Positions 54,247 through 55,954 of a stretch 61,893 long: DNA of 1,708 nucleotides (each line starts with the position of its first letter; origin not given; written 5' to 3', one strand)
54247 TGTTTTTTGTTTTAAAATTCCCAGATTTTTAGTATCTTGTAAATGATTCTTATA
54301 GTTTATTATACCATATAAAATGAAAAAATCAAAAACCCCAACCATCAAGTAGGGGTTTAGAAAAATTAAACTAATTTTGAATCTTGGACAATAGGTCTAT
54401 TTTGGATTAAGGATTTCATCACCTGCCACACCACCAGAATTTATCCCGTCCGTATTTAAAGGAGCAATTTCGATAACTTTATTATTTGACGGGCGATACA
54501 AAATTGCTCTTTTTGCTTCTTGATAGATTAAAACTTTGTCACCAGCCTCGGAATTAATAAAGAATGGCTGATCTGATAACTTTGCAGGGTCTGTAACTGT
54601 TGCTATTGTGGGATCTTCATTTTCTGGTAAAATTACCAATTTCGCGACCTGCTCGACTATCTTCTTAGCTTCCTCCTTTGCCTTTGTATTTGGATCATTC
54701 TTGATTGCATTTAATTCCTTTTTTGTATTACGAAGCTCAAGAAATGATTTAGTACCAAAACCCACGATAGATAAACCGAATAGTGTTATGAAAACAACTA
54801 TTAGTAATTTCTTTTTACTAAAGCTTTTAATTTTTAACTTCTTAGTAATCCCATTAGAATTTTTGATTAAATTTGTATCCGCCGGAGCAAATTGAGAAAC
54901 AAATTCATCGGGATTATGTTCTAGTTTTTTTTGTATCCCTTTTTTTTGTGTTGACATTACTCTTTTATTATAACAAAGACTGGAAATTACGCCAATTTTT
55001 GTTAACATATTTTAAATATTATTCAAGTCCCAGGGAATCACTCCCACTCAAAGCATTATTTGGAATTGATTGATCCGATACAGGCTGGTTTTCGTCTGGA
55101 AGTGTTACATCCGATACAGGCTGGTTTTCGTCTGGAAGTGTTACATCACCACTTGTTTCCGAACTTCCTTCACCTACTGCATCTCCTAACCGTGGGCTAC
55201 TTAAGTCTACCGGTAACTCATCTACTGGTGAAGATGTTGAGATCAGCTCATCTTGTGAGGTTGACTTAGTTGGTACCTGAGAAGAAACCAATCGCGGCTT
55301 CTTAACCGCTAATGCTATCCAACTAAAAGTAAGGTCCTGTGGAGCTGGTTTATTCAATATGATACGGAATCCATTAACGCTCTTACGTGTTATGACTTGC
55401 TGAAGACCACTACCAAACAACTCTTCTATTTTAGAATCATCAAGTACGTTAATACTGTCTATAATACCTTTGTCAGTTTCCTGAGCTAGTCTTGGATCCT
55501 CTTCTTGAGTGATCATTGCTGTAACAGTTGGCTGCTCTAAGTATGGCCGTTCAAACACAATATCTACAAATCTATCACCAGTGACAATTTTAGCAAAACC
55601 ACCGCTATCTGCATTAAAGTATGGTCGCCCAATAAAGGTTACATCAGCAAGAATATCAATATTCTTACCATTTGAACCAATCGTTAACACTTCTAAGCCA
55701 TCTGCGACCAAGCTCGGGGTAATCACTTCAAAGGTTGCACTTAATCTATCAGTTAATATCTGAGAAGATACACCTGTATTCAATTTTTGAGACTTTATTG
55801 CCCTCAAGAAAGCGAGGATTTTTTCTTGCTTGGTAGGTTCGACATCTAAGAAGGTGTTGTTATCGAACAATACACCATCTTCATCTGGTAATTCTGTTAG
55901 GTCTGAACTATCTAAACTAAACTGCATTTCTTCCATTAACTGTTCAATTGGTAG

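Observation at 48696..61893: Six-gene surface operon: giant LamG fibre, TM protein, dockerin protein, two cohesin-like proteins, CHASE/PAS sensor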

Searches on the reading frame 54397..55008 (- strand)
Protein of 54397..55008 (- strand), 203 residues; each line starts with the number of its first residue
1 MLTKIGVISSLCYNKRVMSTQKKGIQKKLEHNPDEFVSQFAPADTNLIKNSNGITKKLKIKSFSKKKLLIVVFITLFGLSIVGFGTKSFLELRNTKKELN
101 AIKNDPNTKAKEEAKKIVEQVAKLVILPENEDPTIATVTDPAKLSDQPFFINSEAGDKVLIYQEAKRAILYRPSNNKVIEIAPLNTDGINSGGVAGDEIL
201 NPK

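Call 5: search_protein_families(library=pfam, proteins=[window:54397-55008:-], max_evalue=0.1)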
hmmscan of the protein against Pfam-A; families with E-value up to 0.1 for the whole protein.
window:54397-55008:- (203 aa): 1 family
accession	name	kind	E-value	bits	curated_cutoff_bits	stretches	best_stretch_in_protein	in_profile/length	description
PF19615.4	DUF6120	-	0.029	14.9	27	1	48-81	59-91/92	Family of unknown function (DUF6120)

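Call 10: search_protein_families(library=ncbifam, proteins=[window:54397-55008:-], max_evalue=0.1)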
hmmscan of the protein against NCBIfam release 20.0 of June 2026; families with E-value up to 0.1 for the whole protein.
window:54397-55008:- (203 aa): 3 families
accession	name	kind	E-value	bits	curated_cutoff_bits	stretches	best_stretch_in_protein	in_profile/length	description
NF045846.1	MSC0882_dom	subfamily_domain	0.009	15.2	60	1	61-125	41-105/244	MSC_0882 family membrane protein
NF046000.1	MAG1210_fam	subfamily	0.0094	14.6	275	1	61-130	90-158/550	MAG1210 family protein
TIGR03721.1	exospore_TM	domain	0.055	13.6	93.15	0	47-83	120-156/169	exosporium glycoprotein BclB-related protein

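Call 11: search_protein_families(library=phrogs, proteins=[window:54397-55008:-], max_evalue=0.01)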
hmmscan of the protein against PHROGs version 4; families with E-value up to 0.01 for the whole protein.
window:54397-55008:- (203 aa): 0 families

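Call 85: search_protein_representatives(protein=window:54397-55008:-)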
Query: 203 residues. Proteins with E-value up to 0.001 (for the whole library): 5792; up to 1e-10: 3825; up to 1e-30: 4. The best 150 are listed.
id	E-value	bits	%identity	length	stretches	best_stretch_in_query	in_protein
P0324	1.3e-56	207.7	60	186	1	27-192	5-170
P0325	1.1e-50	188.4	57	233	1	30-188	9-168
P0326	1.0e-49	185.3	60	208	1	50-202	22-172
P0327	4.7e-38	147.3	53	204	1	36-193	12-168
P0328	2.6e-30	122.0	51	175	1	71-187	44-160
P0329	3.5e-30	121.6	49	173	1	64-189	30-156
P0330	3.8e-30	121.5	47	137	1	62-189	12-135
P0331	1.4e-29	119.6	45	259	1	55-193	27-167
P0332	4.3e-29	118.0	46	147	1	67-194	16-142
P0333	4.7e-29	117.9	45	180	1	38-187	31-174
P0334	6.5e-29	117.5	41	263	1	37-199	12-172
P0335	1.0e-28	116.8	53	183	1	67-185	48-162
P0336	1.1e-28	116.7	50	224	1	75-187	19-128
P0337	1.2e-28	116.6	53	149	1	64-185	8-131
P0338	1.5e-28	116.3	47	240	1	61-197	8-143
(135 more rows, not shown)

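Call 87: search_protein_families(library=pfam, alignment_id=A5, max_evalue=0.01)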
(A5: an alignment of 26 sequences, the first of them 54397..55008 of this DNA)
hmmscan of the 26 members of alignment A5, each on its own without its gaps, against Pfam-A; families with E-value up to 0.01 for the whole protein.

A. member 1, window:54397-55008:- (203 aa): 0 families

B. families by the number of members that match (of 26 scanned): 4 families
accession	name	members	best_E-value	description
PF13399.11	LytR_C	10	4.5e-18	LytR cell envelope-related transcriptional attenuator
PF04415.17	DUF515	1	0.00031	Protein of unknown function (DUF515)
PF05818.17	TraT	1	0.0013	Enterobacterial TraT complement resistance protein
PF11368.13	DUF3169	1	0.0062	Protein of unknown function (DUF3169)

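Call 88: search_solved_structures(query=A5, max_evalue=5)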
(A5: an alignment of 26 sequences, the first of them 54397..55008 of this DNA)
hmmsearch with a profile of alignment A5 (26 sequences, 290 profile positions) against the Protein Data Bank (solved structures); distinct sequences matched with E-value up to 5: 3.
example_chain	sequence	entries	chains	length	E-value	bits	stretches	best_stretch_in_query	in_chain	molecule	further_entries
2m5y_A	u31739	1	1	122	2.5e-05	27.3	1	194-284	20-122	Putative tuberculin related peptide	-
5cwq_A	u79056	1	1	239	0.016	18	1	40-119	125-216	Designed helical repeat protein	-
6b87_A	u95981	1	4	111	0.81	12.5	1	64-120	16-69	TMHC2_E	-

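Call 98: search_protein_families(library=padloc, proteins=[window:54397-55008:-], max_evalue=0.001)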
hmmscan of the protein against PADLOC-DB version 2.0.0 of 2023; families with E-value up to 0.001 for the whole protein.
window:54397-55008:- (203 aa): 0 families

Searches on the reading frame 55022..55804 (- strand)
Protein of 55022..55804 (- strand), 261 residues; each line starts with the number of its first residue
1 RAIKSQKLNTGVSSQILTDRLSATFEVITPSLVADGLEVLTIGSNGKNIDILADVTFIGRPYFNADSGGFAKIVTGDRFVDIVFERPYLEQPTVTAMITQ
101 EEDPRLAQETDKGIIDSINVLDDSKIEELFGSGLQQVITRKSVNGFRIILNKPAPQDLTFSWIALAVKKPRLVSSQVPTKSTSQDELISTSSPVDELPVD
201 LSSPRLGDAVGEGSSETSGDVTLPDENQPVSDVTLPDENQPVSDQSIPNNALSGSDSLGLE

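Call 48: search_protein_families(library=pfam, proteins=[window:55022-55804:-], max_evalue=5)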
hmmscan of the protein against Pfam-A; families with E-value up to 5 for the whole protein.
window:55022-55804:- (261 aa): 0 families
